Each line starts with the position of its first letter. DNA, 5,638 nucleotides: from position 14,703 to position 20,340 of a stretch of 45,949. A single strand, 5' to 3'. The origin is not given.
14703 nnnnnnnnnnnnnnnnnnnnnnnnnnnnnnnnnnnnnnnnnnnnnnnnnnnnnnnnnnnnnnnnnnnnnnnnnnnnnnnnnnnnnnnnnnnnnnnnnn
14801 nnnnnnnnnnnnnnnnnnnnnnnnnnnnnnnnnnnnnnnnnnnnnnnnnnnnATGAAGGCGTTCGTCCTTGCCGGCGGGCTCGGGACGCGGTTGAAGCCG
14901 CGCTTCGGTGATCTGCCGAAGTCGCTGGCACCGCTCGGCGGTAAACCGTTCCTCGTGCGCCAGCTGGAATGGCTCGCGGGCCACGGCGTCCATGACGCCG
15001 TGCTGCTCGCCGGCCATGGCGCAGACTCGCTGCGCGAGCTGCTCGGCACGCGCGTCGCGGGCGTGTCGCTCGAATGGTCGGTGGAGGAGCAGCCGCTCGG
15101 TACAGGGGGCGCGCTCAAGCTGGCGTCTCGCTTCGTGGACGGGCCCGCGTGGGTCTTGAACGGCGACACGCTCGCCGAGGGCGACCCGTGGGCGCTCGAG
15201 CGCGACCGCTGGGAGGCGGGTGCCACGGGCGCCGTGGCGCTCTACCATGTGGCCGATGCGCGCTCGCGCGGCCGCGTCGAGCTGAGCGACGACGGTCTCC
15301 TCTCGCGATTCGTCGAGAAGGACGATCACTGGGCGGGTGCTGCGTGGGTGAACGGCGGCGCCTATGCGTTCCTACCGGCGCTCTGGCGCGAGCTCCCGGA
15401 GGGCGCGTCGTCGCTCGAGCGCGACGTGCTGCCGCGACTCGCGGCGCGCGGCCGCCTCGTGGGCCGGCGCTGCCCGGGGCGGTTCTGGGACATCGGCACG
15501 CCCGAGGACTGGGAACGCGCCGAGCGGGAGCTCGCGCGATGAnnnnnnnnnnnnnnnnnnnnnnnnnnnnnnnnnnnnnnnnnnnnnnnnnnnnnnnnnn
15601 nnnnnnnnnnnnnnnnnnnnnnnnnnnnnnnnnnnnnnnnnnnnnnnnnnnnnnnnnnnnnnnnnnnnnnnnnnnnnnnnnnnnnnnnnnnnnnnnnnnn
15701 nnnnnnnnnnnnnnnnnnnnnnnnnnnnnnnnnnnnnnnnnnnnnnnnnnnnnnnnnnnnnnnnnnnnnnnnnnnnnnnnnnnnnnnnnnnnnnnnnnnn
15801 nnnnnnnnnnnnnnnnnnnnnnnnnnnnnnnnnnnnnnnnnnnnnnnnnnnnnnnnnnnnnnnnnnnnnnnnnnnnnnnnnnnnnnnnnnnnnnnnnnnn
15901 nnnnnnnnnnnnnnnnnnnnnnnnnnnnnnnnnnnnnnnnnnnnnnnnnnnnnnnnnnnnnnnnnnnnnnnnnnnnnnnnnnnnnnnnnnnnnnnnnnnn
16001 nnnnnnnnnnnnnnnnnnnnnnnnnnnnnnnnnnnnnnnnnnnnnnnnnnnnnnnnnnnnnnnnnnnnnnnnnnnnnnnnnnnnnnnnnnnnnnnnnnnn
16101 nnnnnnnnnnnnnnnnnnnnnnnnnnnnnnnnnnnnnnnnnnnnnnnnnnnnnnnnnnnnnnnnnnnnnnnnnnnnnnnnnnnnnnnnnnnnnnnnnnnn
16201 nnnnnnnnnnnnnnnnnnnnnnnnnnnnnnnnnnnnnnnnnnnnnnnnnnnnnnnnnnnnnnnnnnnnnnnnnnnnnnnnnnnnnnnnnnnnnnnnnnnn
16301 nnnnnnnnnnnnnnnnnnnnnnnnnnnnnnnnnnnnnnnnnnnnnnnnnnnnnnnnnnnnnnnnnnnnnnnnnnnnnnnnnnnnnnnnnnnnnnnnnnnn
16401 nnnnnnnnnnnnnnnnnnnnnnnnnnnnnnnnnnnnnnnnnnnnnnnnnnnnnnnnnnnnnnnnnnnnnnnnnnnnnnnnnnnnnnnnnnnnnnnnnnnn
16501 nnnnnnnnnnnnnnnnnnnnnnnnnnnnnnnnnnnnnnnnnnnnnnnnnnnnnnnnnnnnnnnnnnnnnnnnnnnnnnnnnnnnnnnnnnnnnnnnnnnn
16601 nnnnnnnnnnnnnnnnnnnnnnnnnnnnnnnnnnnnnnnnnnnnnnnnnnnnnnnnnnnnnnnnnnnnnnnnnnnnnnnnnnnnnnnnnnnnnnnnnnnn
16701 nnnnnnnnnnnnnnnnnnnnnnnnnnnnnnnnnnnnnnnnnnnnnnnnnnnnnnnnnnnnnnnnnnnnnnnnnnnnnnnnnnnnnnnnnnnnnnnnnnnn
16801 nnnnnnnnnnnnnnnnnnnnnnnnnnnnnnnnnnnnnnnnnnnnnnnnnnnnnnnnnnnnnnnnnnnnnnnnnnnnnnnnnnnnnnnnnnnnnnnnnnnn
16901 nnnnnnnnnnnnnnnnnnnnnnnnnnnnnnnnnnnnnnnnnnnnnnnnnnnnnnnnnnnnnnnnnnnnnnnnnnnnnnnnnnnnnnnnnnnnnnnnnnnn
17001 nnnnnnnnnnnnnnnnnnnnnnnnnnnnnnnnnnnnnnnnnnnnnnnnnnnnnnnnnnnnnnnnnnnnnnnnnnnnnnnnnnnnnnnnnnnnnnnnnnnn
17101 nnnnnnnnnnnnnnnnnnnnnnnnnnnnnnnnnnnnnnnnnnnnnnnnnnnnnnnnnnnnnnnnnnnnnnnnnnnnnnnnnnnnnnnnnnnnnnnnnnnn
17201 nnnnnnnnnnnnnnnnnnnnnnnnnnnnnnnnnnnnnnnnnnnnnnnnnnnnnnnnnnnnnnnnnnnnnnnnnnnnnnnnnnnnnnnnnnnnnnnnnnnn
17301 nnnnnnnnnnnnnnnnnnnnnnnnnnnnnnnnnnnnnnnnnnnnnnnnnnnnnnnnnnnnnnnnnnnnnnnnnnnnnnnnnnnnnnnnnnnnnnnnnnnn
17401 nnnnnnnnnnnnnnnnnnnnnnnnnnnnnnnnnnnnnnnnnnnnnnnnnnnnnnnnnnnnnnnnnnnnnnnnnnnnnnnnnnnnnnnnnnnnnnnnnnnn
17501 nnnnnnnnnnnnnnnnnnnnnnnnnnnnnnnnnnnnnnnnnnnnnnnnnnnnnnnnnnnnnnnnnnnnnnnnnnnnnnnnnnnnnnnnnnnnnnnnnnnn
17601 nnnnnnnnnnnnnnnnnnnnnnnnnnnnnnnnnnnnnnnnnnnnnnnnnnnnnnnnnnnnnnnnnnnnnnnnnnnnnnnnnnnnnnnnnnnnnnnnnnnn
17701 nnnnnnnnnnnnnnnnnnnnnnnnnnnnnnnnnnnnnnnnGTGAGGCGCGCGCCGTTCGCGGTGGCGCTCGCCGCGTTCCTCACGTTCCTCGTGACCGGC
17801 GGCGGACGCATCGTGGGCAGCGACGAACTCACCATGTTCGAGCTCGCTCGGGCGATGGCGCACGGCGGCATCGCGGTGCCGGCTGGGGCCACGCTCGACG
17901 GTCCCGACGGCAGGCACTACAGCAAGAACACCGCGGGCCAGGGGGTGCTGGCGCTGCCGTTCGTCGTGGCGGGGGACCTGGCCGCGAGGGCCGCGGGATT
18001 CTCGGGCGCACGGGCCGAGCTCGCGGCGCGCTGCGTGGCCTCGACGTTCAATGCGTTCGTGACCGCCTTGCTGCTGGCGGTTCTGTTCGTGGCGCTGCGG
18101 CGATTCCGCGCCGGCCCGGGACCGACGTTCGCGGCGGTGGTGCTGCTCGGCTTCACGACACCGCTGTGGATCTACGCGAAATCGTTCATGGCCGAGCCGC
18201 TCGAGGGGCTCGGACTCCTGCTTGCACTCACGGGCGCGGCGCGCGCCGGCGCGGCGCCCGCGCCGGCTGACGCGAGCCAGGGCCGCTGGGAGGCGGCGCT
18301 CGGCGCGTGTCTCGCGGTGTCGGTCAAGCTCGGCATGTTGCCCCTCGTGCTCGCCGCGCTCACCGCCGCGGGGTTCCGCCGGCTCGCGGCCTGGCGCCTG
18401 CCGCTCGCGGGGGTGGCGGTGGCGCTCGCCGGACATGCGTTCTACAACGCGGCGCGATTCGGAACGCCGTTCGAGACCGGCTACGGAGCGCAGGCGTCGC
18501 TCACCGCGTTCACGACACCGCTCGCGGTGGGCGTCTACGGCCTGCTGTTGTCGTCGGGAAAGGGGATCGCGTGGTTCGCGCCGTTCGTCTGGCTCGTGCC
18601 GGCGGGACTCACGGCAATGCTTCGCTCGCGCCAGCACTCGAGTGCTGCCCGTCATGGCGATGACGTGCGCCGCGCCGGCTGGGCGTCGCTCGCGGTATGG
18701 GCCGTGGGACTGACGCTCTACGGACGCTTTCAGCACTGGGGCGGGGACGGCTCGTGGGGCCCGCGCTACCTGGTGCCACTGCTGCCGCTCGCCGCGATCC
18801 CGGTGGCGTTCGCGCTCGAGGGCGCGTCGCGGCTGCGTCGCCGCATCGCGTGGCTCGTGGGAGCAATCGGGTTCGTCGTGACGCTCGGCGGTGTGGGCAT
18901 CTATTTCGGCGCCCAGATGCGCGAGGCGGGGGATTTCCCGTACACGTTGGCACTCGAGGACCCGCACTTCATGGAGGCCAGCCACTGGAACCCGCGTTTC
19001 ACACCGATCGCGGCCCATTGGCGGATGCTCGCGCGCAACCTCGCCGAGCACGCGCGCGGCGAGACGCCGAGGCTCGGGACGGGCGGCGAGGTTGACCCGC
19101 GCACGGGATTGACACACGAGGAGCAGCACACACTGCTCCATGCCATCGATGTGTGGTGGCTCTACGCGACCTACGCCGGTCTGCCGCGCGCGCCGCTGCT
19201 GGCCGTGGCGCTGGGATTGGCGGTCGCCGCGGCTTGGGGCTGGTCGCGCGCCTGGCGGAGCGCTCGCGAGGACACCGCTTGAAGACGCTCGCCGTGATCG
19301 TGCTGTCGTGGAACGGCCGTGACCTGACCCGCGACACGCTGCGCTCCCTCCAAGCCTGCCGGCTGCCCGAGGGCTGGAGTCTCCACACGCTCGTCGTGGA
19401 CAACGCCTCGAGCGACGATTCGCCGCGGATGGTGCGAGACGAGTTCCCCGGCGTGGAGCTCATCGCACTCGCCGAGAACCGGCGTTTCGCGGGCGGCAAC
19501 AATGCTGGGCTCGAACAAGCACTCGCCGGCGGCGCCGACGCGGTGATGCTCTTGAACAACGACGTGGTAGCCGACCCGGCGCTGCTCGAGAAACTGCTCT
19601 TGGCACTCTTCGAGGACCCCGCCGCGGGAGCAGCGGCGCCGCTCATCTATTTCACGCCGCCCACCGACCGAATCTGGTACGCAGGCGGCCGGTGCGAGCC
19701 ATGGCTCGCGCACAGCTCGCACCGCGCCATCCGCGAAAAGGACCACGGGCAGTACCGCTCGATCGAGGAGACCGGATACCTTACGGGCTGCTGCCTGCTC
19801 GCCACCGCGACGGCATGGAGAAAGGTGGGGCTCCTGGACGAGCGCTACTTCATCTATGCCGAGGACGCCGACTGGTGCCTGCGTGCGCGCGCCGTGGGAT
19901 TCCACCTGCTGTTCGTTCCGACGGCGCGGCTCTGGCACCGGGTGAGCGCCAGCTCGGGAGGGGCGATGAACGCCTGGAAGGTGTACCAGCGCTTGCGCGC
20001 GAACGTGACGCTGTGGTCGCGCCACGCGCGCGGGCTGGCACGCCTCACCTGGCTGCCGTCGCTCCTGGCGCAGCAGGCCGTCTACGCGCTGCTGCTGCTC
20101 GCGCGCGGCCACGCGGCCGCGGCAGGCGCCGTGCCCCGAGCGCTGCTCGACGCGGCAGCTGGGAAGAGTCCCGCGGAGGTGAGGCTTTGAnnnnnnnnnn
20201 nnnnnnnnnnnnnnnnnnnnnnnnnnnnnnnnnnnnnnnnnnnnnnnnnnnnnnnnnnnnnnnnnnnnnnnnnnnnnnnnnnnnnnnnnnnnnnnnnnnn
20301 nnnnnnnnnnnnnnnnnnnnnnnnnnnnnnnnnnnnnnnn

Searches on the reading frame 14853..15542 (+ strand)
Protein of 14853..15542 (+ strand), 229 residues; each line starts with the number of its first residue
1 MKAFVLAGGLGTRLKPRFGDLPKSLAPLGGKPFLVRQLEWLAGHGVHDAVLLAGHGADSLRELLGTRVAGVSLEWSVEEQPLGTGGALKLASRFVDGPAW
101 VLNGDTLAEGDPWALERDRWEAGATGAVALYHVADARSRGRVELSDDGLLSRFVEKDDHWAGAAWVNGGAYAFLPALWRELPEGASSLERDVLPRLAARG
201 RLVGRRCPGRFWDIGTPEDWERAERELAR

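Call 16: search_protein_families(library=pfam, proteins=[window:14853-15542:+], max_evalue=0.001)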
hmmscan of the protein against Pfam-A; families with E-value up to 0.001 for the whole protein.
window:14853-15542:+ (229 aa): 2 families
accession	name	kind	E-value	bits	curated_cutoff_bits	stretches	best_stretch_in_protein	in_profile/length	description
PF00483.29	NTP_transferase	-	6.5e-21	75.5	21.2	1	2-227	1-242/245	Nucleotidyl transferase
PF12804.13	NTP_transf_3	-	1e-08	36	27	1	3-101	1-89/160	MobA-like NTP transferase domain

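Call 39: search_protein_families(library=ncbifam, proteins=[window:14853-15542:+], max_evalue=1)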
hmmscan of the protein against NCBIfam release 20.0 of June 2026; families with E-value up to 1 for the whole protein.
window:14853-15542:+ (229 aa): 35 families (the best 25 are shown)
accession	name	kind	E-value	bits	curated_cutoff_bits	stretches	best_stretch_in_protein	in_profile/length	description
NF052502.1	man1P_GTase_Rv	exception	2.4e-34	118.7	440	1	2-228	2-231/352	mannose-1-phosphate guanylyltransferase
NF049965.1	GlMnHpPGnyltfHddC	equivalog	4.9e-29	101.5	300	1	1-221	1-215/221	D-glycero-D-manno-heptose 1-phosphate guanosyltransferase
TIGR03992.1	Arch_glmU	subfamily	1.3e-24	86.8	292.1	1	1-219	1-219/393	bifunctional sugar-1-phosphate nucleotidylyltransferase/acetyltransferase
NF041313.1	UDPGP_AglF_Halo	equivalog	7e-24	84.6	400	1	1-227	1-234/234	UTP--glucose-1-phosphate uridylyltransferase AglF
NF045761.1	NAMPUrTaseMurU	equivalog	8.9e-22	78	250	1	1-224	1-224/226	N-acetylmuramate alpha-1-phosphate uridylyltransferase MurU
NF045697.1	MurNAcPUrMurU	equivalog_domain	2e-18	66.6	370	1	5-228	2-229/229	N-acetylmuramate alpha-1-phosphate uridylyltransferase MurU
TIGR01208.1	rmlA_long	equivalog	1e-15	57.5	320.25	1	2-223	1-230/353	glucose-1-phosphate thymidylyltransferase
TIGR01173.1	glmU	equivalog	1.4e-14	53.8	366.85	1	2-171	2-170/452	bifunctional UDP-N-acetylglucosamine diphosphorylase/glucosamine-1-phosphate N-acetyltransferase GlmU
TIGR02623.1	G1P_cyt_trans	equivalog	5.1e-13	49.1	300.25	2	1-62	1-62/255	glucose-1-phosphate cytidylyltransferase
TIGR01207.1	rmlA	equivalog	2.7e-12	46.4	360.65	1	2-159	1-162/286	glucose-1-phosphate thymidylyltransferase RfbA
NF010933.0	PRK14353.1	equivalog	7e-12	44.7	505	1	3-159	8-162/453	bifunctional UDP-N-acetylglucosamine diphosphorylase/glucosamine-1-phosphate N-acetyltransferase GlmU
NF010935.0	PRK14355.1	equivalog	3e-11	42.6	718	1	2-159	5-161/459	bifunctional UDP-N-acetylglucosamine diphosphorylase/glucosamine-1-phosphate N-acetyltransferase GlmU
NF010934.1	PRK14354.1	equivalog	8e-11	41.1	450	1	3-161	2-157/447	bifunctional UDP-N-acetylglucosamine diphosphorylase/glucosamine-1-phosphate N-acetyltransferase GlmU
NF041173.1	Sug_nt_acttase_Thmprot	equivalog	6e-10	38.6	600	1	1-177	1-172/405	bifunctional sugar-1-phosphate nucleotidylyltransferase/acetyltransferase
NF010938.0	PRK14358.1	equivalog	1.6e-09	36.9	500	1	4-159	11-164/481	bifunctional N-acetylglucosamine-1-phosphate uridyltransferase/glucosamine-1-phosphate acetyltransferase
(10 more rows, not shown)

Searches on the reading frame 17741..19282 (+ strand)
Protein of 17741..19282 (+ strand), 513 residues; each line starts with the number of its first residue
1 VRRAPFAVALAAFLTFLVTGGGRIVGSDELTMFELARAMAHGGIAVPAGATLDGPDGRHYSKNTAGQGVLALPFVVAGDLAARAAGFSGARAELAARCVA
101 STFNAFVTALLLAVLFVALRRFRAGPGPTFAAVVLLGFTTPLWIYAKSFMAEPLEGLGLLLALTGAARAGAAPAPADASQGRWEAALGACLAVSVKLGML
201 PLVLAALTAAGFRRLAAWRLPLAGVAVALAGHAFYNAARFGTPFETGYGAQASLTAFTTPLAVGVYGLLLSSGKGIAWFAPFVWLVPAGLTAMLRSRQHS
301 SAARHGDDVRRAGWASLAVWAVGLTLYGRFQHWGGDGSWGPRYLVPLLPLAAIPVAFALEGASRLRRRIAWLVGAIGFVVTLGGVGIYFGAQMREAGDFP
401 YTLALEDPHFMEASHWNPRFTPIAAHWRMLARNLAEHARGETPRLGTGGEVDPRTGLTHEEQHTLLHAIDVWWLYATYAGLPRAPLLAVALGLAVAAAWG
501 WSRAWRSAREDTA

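Call 16: search_protein_families(library=pfam, proteins=[window:17741-19282:+], max_evalue=0.001)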
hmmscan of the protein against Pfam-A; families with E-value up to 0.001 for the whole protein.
window:17741-19282:+ (513 aa): 0 families

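Call 39: search_protein_families(library=ncbifam, proteins=[window:17741-19282:+], max_evalue=1)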
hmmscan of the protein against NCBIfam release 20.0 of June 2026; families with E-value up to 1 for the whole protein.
window:17741-19282:+ (513 aa): 1 family
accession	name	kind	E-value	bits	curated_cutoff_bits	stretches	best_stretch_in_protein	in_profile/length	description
NF047440.1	LA3751_2_3_fam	subfamily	0.00011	21.1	200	1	103-381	104-382/460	LA_3751/LA_3752 family putative glycosyltransferase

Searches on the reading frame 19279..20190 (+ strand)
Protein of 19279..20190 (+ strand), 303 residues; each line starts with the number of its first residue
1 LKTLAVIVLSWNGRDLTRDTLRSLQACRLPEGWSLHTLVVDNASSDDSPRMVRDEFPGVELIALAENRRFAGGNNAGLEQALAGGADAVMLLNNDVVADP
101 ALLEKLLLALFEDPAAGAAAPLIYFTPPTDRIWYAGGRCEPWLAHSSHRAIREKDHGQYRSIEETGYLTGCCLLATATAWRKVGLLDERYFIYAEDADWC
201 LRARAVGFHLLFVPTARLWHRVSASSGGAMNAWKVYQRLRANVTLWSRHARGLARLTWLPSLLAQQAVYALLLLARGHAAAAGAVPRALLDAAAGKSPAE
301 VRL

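Call 16: search_protein_families(library=pfam, proteins=[window:19279-20190:+], max_evalue=0.001)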
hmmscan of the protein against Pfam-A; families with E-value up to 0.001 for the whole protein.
window:19279-20190:+ (303 aa): 3 families
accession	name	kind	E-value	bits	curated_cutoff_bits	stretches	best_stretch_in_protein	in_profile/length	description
PF00535.33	Glycos_transf_2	-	5.1e-13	49.7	23.3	1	6-148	2-132/168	Glycosyl transferase family 2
PF13641.12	Glyco_tranf_2_3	-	1e-11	45.7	27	1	4-225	3-216/230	Glycosyltransferase like family 2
PF13632.12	Glyco_trans_2_3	-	3.5e-09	37.2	27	1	89-273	2-174/198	Glycosyl transferase family group 2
